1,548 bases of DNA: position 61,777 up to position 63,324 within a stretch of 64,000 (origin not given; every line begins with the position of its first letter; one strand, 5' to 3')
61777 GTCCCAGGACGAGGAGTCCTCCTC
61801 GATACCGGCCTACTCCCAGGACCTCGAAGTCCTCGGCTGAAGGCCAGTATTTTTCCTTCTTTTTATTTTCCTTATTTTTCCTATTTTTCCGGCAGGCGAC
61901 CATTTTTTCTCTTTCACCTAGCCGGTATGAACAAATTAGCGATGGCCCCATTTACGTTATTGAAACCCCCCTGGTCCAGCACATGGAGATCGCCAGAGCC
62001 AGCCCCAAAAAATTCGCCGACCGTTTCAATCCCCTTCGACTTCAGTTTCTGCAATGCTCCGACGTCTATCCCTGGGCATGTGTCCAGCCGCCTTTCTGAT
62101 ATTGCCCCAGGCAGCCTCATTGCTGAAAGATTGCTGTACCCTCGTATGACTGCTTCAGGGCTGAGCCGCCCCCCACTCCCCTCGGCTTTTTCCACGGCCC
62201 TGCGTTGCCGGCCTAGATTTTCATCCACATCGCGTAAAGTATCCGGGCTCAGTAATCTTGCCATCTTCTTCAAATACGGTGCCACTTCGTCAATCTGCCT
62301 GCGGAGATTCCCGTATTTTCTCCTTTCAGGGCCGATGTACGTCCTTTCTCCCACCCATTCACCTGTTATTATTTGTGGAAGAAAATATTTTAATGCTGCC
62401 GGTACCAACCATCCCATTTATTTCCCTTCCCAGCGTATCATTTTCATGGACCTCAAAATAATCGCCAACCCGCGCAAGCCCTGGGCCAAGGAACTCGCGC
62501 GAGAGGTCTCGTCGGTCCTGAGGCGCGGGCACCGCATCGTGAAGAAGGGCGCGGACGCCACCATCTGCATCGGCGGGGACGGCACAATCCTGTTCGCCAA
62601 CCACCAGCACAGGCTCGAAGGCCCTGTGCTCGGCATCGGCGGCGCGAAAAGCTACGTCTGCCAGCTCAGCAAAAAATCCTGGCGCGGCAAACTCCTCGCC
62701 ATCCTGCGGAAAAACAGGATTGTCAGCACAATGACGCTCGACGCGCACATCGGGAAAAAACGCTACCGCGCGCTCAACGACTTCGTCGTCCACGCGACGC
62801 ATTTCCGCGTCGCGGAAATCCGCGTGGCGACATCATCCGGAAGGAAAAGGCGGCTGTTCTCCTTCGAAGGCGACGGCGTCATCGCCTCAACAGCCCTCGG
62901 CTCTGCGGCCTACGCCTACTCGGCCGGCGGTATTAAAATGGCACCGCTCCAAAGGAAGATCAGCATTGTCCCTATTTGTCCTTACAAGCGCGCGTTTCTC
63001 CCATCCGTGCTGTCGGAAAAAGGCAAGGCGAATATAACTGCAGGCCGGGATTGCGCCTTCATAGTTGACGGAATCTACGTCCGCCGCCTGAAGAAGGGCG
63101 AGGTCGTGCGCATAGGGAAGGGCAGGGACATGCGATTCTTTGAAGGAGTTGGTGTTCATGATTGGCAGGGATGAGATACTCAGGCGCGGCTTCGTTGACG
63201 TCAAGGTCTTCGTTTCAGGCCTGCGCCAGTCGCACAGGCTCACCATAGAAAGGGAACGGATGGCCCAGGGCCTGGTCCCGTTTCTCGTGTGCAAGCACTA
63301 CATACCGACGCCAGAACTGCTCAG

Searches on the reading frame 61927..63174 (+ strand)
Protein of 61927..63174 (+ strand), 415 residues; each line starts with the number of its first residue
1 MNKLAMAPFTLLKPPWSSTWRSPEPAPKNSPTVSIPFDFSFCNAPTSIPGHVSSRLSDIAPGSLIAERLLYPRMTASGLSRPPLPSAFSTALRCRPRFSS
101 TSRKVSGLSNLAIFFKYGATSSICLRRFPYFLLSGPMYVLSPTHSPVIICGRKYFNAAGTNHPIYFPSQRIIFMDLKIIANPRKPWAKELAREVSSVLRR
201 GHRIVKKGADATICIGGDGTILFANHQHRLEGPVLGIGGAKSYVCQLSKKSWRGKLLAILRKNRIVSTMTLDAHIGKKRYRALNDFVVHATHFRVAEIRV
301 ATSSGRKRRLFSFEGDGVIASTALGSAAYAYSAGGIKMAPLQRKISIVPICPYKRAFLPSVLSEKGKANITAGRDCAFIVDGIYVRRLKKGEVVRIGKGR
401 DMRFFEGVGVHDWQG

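Call 38: search_protein_families(library=pfam, proteins=[window:61927-63174:+], max_evalue=0.001)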
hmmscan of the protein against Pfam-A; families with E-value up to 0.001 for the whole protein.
window:61927-63174:+ (415 aa): 2 families
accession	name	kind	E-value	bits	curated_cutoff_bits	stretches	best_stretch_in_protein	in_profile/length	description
PF20143.4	NAD_kinase_C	-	1.3e-14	54.4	23.7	1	310-400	26-118/126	ATP-NAD kinase C-terminal domain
PF01513.26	NAD_kinase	-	4.8e-06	27.3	25.5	1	195-238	59-103/130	ATP-NAD kinase N-terminal domain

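Call 70: find_encoding_contigs(protein=window:61927-63174:+, flank=10000, max_places=1)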
Protein window:61927-63174:+ (415 aa): no gene with exactly this product is on record in the collection.
